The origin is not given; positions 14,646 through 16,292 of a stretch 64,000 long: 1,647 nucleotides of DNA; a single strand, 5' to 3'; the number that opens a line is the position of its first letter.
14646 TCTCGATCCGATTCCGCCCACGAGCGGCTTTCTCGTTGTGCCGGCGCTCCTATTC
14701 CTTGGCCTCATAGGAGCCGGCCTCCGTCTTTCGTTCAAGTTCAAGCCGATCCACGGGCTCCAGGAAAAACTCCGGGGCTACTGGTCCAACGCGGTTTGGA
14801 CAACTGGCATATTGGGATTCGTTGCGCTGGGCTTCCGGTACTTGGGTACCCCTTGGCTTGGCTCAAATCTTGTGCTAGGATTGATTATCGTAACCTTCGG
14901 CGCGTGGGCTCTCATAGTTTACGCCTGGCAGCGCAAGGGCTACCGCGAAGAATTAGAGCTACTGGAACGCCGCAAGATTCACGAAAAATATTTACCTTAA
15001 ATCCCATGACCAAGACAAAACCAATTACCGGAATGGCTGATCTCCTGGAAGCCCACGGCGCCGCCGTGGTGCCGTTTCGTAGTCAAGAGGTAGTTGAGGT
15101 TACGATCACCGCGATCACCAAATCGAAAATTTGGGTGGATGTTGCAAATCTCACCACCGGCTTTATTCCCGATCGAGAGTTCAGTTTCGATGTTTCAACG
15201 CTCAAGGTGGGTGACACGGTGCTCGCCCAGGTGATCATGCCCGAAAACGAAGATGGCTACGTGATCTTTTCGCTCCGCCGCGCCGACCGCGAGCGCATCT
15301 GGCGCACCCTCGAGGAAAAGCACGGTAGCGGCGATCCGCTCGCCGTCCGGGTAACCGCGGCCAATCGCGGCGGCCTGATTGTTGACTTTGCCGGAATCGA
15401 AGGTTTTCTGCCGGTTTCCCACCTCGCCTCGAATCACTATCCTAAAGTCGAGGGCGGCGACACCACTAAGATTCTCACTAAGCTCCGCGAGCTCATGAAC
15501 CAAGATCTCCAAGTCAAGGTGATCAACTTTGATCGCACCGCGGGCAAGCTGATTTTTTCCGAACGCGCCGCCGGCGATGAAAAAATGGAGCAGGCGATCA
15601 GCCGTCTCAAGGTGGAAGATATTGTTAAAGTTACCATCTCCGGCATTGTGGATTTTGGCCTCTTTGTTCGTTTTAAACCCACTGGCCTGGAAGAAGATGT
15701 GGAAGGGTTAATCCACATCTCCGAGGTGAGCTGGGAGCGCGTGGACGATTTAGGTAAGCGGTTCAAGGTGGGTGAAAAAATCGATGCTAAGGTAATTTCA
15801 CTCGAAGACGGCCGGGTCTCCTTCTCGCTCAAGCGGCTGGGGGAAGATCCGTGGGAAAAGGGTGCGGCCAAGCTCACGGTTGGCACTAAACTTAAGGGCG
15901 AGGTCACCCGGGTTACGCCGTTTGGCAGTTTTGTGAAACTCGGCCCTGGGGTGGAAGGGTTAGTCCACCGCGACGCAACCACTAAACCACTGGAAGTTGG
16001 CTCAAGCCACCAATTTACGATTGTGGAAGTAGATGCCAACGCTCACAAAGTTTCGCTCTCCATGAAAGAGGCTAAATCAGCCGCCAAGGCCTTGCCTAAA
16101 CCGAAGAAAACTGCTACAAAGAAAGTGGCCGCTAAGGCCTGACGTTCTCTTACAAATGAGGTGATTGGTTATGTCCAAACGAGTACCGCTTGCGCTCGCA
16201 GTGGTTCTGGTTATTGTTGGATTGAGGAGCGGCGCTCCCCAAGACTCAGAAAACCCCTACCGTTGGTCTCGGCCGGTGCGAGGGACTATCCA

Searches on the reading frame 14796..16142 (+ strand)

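Call 30: search_protein_families(library=pfam, proteins=[window:14796-16142:+], max_evalue=0.00001)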
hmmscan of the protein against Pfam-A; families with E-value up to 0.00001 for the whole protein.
window:14796-16142:+ (448 aa): 2 families
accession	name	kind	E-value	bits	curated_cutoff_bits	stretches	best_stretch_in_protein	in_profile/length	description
PF00575.29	S1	-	4.7e-41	139.5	22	3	271-345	2-73/74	S1 RNA binding domain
PF23459.1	S1_RRP5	-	3.4e-06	28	27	0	361-422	2-71/72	RRP5 S1 domain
